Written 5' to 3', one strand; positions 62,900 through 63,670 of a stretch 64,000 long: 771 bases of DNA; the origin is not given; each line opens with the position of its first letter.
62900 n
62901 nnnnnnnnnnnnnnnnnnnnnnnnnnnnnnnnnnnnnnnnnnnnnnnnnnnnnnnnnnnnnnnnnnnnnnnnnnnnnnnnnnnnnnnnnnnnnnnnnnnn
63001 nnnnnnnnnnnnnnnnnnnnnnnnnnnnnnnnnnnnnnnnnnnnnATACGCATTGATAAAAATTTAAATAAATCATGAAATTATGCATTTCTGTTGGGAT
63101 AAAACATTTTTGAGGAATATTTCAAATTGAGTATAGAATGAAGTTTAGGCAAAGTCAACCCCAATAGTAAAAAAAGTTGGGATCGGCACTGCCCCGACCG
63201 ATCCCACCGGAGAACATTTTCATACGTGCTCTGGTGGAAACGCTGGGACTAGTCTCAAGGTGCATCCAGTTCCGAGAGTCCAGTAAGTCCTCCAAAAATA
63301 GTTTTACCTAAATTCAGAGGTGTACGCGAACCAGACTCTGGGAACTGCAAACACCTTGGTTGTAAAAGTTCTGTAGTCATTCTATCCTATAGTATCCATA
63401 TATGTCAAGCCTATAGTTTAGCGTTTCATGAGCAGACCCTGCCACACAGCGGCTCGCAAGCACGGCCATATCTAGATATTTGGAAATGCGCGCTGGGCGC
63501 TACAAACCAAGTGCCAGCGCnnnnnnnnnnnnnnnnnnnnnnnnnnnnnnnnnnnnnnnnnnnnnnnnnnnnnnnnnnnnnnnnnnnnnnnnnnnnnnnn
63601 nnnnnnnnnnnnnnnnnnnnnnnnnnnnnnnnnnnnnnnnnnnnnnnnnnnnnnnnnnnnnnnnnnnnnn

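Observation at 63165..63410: Promoter-to-terminator ~205-nt non-coding transcription unit between radA and rho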

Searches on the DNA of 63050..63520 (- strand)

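Call 4: search_rna_families(source=window, start=63050, end=63520, threshold=evalue, max_evalue=10, show_alignments=4)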
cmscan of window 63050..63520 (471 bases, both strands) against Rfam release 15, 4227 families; matches with E-value up to 10: 5.
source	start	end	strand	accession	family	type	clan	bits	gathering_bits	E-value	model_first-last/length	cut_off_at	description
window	63255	63359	-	RF03404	mir-1298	Gene; miRNA;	-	21.2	70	0.1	1-104/104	no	mir-1298 microRNA precursor family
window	63400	63475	-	RF02688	RAGATH-13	Gene; ribozyme;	-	18.5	80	0.66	1-95/95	no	RAGATH-13 RNA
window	63324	63390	+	RF00691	mir-146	Gene; miRNA;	-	16.4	50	0.82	1-90/90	no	mir-146 microRNA precursor family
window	63261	63328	-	RF01155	snoR101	Gene; snRNA; snoRNA; CD-box;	-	11.9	40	9.1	1-66/66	no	Small nucleolar RNA snoR101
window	63204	63237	+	RF01850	beta_tmRNA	Gene;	CL00001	11.2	84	0.22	108-143/331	no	Betaproteobacteria transfer-messenger RNA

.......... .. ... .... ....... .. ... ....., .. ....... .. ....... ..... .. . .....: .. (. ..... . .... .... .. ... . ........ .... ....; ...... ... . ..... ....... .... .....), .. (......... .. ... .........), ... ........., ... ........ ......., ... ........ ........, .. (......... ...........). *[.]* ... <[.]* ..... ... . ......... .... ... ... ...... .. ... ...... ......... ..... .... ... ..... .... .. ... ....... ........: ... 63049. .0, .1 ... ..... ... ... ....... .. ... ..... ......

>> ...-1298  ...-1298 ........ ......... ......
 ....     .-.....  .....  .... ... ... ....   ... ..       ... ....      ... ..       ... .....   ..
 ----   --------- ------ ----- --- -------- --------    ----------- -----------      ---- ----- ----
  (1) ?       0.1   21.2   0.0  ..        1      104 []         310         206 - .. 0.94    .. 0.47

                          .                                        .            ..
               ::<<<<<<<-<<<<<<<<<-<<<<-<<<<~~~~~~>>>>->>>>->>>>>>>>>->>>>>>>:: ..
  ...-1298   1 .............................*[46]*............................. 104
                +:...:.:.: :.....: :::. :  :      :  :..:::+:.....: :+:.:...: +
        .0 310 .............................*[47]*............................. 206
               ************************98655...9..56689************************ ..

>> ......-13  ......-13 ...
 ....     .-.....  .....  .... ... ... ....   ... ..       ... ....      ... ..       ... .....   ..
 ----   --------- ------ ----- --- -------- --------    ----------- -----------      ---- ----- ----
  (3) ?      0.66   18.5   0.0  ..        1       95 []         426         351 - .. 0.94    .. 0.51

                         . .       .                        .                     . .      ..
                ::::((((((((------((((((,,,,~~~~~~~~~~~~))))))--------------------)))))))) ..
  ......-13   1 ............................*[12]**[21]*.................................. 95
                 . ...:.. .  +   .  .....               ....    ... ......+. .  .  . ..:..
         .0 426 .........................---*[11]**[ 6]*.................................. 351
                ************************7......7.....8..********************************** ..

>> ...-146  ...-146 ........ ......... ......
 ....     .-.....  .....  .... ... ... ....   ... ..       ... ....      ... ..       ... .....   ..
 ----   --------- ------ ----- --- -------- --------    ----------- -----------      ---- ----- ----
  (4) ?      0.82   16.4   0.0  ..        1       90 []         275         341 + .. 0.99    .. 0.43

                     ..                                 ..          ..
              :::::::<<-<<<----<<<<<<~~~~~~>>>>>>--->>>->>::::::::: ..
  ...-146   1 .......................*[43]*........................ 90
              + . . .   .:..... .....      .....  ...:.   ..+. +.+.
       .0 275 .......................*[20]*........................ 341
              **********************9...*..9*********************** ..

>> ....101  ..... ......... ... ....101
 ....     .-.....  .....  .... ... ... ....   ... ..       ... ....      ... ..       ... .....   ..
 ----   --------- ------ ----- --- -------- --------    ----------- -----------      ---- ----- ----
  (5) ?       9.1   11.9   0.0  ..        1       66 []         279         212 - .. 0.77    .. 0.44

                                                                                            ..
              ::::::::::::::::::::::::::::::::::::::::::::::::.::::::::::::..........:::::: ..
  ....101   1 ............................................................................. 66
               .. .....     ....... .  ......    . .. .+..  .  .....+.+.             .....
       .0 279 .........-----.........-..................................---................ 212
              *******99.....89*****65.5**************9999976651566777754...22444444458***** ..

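Call 26: build_rna_model(alignment_id=A1, structure=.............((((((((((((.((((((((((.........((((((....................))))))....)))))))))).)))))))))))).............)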
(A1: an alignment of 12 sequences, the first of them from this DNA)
Model R1 built from alignment A1 (12 sequences, 117 columns); structure: as given.
model positions 95; base pairs 28; branch points 0; effective number of sequences 1.85; information 0.601 bits per position. Calibrated on 0.2 Mb of random sequence (short: E-values are rough).
structure used (alignment columns):
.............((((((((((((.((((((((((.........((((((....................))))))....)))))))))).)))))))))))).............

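Call 27: search_with_rna_model(model_id=R1, source=window, max_evalue=10, show_alignments=2)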
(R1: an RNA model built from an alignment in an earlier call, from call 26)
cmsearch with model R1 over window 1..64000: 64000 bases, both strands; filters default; matches with E-value up to 10: 2.
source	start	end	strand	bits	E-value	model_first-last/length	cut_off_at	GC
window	63255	63359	-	79.6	7.5e-21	1-95/95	no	0.47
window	63255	63359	+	22.7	0.00058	1-95/95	no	0.47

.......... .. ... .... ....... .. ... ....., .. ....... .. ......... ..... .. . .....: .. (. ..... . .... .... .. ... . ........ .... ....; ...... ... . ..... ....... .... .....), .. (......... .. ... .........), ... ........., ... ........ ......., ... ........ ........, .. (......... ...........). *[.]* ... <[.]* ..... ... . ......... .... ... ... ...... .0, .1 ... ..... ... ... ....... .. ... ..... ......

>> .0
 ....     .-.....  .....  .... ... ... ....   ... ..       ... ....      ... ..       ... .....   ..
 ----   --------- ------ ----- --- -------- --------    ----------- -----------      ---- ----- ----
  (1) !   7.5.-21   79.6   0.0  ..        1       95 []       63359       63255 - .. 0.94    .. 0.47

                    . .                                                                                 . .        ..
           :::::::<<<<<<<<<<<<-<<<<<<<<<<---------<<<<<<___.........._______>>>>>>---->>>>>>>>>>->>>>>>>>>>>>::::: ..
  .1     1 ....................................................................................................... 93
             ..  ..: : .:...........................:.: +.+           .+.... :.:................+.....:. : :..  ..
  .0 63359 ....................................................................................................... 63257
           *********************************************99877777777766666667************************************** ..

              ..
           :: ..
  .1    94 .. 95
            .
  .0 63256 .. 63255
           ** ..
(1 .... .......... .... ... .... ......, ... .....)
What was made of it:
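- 63256..63358 (-): HP1, a long hairpin with the family-defining core. Parts: P1 outer stem; invariant C63340 opposite a non-G base; P2 AGAGUCUGG (63339-63331) paired with CUGGACUCU (63283-63275), including a tandem U.G/G.U; closing U63330-A63284 pair; asymmetric loop with UCGCGUACA (63329-63321) on the 5' side and ACUU (63288-63285) on the 3' side; variable P3 hairpin (63320-63289). The covariance model scores 79.6 bits on the minus strand and 22.7 on the plus strand (call 27).
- The strand is fixed by invariant G.U pairs and by 79.6 versus 22.7 bits (call 27).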

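Call 28: search_with_rna_model(model_id=R1, sources=[L001, L002, L003, L004, L005, L006, L007, L008, L009, L010, L011, L012, L013, L014, L015, L016, L017, L018, L019, L020, L021, L022, L023, L024, L025, L026, L027, L028, L029, L030, L031, L032, L033, L034, L035, L036, L037, L038, L039, L040, L041, L042, L043, L044, L045, L046, L047, L048, L049, L050, L051, L052, L053, L054, L055, L056, L057, L058, L059, L060, L061, L062, L063, L064, L065, L066, L067, L068, L069, L070, L071, L072, L073, L074, L075, L076, L077, L078, L079, L080, L081, L082, L083, L084, L085, L086, L087, L088, L089, L090, L091, L092], max_evalue=1)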
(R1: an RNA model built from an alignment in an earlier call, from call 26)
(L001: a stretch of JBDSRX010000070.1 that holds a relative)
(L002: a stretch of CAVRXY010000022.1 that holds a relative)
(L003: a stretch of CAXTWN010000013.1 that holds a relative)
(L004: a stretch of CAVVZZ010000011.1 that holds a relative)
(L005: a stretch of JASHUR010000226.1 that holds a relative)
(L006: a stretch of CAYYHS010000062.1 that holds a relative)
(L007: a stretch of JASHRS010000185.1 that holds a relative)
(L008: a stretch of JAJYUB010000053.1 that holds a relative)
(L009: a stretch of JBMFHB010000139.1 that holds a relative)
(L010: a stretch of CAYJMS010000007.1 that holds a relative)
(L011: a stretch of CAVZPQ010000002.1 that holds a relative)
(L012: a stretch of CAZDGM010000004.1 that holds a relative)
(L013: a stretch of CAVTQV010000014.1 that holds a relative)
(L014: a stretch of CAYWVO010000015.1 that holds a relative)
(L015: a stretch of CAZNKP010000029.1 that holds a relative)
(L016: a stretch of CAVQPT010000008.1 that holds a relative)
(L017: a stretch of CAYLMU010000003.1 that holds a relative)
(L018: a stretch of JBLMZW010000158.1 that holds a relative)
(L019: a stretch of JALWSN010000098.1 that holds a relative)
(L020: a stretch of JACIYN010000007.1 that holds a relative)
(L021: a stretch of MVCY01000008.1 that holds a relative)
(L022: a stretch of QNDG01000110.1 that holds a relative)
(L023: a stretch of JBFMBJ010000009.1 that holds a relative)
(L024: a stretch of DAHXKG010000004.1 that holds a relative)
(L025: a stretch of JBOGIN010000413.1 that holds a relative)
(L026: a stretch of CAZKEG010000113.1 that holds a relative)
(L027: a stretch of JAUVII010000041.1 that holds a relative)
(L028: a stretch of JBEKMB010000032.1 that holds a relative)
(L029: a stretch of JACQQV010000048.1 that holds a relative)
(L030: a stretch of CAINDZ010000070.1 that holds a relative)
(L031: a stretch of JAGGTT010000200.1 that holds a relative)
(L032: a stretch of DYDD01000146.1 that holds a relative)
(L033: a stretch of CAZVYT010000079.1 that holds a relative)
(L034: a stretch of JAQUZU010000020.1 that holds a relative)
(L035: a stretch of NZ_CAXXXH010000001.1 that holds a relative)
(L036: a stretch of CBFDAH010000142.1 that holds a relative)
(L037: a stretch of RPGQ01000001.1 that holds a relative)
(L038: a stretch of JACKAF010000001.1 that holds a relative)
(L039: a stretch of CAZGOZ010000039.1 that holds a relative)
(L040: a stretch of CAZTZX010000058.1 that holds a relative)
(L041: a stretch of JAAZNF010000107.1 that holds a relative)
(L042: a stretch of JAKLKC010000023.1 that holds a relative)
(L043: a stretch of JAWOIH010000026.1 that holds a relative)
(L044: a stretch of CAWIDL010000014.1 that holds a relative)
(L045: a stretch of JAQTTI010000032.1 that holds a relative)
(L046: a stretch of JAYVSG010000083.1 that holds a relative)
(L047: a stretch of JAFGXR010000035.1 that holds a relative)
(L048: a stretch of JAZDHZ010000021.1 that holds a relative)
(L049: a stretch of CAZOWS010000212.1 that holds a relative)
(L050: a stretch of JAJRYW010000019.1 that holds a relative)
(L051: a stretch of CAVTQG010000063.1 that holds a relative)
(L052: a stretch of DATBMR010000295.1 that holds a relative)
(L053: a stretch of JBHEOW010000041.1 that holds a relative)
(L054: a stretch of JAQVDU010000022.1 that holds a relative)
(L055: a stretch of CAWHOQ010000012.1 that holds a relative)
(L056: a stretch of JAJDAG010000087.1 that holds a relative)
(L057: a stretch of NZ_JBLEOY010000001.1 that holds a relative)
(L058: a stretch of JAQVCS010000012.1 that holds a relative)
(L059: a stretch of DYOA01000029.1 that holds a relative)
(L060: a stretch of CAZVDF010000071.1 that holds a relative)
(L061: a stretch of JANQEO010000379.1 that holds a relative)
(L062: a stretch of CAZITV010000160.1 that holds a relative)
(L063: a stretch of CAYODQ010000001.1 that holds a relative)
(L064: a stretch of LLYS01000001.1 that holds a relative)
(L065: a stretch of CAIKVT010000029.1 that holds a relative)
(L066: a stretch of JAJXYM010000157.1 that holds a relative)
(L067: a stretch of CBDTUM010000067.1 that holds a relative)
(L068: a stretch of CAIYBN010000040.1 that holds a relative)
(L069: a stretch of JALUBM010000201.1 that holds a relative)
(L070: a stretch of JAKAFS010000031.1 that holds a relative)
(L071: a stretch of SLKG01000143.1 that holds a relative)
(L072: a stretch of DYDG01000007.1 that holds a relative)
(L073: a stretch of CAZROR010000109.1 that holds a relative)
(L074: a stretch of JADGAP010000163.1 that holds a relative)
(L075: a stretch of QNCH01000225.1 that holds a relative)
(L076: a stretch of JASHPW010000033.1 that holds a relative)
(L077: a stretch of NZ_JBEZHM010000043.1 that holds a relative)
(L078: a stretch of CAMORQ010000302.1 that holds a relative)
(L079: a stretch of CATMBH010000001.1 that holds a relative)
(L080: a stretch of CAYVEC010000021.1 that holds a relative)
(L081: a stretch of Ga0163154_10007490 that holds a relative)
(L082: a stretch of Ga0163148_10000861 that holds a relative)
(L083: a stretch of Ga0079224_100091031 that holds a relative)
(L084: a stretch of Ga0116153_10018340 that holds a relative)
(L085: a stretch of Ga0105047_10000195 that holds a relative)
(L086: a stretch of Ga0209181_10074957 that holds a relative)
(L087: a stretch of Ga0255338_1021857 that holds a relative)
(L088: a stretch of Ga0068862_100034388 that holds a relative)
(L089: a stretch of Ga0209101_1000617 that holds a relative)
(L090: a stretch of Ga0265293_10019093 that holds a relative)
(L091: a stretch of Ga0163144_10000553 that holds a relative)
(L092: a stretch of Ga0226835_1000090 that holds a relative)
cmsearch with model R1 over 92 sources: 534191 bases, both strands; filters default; matches with E-value up to 1: 22.
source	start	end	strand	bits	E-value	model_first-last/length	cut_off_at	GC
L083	1298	1392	-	100.9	3.1e-26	1-95/95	no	0.41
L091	6635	6729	+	95.4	1.3e-24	1-95/95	no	0.33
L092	4401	4495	-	93.8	4e-24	1-95/95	no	0.43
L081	12852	12946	+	90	5.3e-23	1-95/95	no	0.38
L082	12265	12359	-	90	5.3e-23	1-95/95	no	0.38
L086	2272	2367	+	90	5.4e-23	1-95/95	no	0.41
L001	2235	2328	+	89.6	6.8e-23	1-95/95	no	0.4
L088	3419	3512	-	87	4e-22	1-95/95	no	0.41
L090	7692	7792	-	85.4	1.2e-21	1-95/95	no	0.44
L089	338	436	-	79.5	6.8e-20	1-95/95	no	0.44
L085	3168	3258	-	74.3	2.4e-18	1-95/95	no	0.52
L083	1298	1392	+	37.7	1.7e-07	1-95/95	no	0.41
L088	3419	3512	+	36.5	3.8e-07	1-95/95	no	0.41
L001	2235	2328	-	36.3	4.4e-07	1-95/95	no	0.4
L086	2272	2367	-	33.6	2.8e-06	1-95/95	no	0.41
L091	6635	6729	-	32.7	5.2e-06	1-95/95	no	0.33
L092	4401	4495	+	28.5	9.2e-05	1-95/95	no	0.43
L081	12852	12946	-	28.2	0.00011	1-95/95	no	0.38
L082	12265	12359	+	28.2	0.00011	1-95/95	no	0.38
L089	338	436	+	28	0.00013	1-95/95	no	0.44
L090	7692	7792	+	24.9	0.0011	1-95/95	no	0.44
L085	3168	3258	+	16.5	0.34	1-95/95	no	0.52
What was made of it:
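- It found none in 79 rho loci of other phyla (call 28).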

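Call 34: search_with_rna_model(model_id=R1, sources=[L093, L094, L095, L096, L097, L098, L099], max_evalue=1, show_alignments=6)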
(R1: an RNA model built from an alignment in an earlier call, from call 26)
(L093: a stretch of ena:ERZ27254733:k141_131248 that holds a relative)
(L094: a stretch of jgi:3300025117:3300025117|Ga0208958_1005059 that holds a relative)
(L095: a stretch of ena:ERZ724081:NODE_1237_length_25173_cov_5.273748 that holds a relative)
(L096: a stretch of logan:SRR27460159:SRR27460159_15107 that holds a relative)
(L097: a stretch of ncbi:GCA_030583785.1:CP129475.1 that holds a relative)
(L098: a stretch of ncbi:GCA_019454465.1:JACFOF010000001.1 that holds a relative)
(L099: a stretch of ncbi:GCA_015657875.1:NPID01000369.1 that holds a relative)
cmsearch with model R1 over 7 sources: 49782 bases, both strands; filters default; matches with E-value up to 1: 14.
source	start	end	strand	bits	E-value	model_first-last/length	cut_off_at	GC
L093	2640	2741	+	82.9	6.2e-22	1-95/95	no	0.43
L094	1047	1148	+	82.9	6.2e-22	1-95/95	no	0.43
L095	2661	2755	+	69.1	7.9e-18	1-95/95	no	0.37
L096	2661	2755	+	69.1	7.9e-18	1-95/95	no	0.37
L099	2629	2728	+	65.6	8.5e-17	1-95/95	no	0.47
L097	2491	2580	+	60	3.9e-15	1-95/95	no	0.5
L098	2491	2580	+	60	3.9e-15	1-95/95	no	0.5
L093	2640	2741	-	35.3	7.9e-08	1-95/95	no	0.43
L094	1047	1148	-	35.3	7.9e-08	1-95/95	no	0.43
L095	2661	2755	-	21.8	0.00083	1-95/95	no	0.37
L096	2661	2755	-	21.8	0.00083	1-95/95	no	0.37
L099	2629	2728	-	20.4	0.0021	1-95/95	no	0.47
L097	2491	2580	-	20.2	0.0025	1-95/95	no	0.5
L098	2491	2580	-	20.2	0.0025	1-95/95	no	0.5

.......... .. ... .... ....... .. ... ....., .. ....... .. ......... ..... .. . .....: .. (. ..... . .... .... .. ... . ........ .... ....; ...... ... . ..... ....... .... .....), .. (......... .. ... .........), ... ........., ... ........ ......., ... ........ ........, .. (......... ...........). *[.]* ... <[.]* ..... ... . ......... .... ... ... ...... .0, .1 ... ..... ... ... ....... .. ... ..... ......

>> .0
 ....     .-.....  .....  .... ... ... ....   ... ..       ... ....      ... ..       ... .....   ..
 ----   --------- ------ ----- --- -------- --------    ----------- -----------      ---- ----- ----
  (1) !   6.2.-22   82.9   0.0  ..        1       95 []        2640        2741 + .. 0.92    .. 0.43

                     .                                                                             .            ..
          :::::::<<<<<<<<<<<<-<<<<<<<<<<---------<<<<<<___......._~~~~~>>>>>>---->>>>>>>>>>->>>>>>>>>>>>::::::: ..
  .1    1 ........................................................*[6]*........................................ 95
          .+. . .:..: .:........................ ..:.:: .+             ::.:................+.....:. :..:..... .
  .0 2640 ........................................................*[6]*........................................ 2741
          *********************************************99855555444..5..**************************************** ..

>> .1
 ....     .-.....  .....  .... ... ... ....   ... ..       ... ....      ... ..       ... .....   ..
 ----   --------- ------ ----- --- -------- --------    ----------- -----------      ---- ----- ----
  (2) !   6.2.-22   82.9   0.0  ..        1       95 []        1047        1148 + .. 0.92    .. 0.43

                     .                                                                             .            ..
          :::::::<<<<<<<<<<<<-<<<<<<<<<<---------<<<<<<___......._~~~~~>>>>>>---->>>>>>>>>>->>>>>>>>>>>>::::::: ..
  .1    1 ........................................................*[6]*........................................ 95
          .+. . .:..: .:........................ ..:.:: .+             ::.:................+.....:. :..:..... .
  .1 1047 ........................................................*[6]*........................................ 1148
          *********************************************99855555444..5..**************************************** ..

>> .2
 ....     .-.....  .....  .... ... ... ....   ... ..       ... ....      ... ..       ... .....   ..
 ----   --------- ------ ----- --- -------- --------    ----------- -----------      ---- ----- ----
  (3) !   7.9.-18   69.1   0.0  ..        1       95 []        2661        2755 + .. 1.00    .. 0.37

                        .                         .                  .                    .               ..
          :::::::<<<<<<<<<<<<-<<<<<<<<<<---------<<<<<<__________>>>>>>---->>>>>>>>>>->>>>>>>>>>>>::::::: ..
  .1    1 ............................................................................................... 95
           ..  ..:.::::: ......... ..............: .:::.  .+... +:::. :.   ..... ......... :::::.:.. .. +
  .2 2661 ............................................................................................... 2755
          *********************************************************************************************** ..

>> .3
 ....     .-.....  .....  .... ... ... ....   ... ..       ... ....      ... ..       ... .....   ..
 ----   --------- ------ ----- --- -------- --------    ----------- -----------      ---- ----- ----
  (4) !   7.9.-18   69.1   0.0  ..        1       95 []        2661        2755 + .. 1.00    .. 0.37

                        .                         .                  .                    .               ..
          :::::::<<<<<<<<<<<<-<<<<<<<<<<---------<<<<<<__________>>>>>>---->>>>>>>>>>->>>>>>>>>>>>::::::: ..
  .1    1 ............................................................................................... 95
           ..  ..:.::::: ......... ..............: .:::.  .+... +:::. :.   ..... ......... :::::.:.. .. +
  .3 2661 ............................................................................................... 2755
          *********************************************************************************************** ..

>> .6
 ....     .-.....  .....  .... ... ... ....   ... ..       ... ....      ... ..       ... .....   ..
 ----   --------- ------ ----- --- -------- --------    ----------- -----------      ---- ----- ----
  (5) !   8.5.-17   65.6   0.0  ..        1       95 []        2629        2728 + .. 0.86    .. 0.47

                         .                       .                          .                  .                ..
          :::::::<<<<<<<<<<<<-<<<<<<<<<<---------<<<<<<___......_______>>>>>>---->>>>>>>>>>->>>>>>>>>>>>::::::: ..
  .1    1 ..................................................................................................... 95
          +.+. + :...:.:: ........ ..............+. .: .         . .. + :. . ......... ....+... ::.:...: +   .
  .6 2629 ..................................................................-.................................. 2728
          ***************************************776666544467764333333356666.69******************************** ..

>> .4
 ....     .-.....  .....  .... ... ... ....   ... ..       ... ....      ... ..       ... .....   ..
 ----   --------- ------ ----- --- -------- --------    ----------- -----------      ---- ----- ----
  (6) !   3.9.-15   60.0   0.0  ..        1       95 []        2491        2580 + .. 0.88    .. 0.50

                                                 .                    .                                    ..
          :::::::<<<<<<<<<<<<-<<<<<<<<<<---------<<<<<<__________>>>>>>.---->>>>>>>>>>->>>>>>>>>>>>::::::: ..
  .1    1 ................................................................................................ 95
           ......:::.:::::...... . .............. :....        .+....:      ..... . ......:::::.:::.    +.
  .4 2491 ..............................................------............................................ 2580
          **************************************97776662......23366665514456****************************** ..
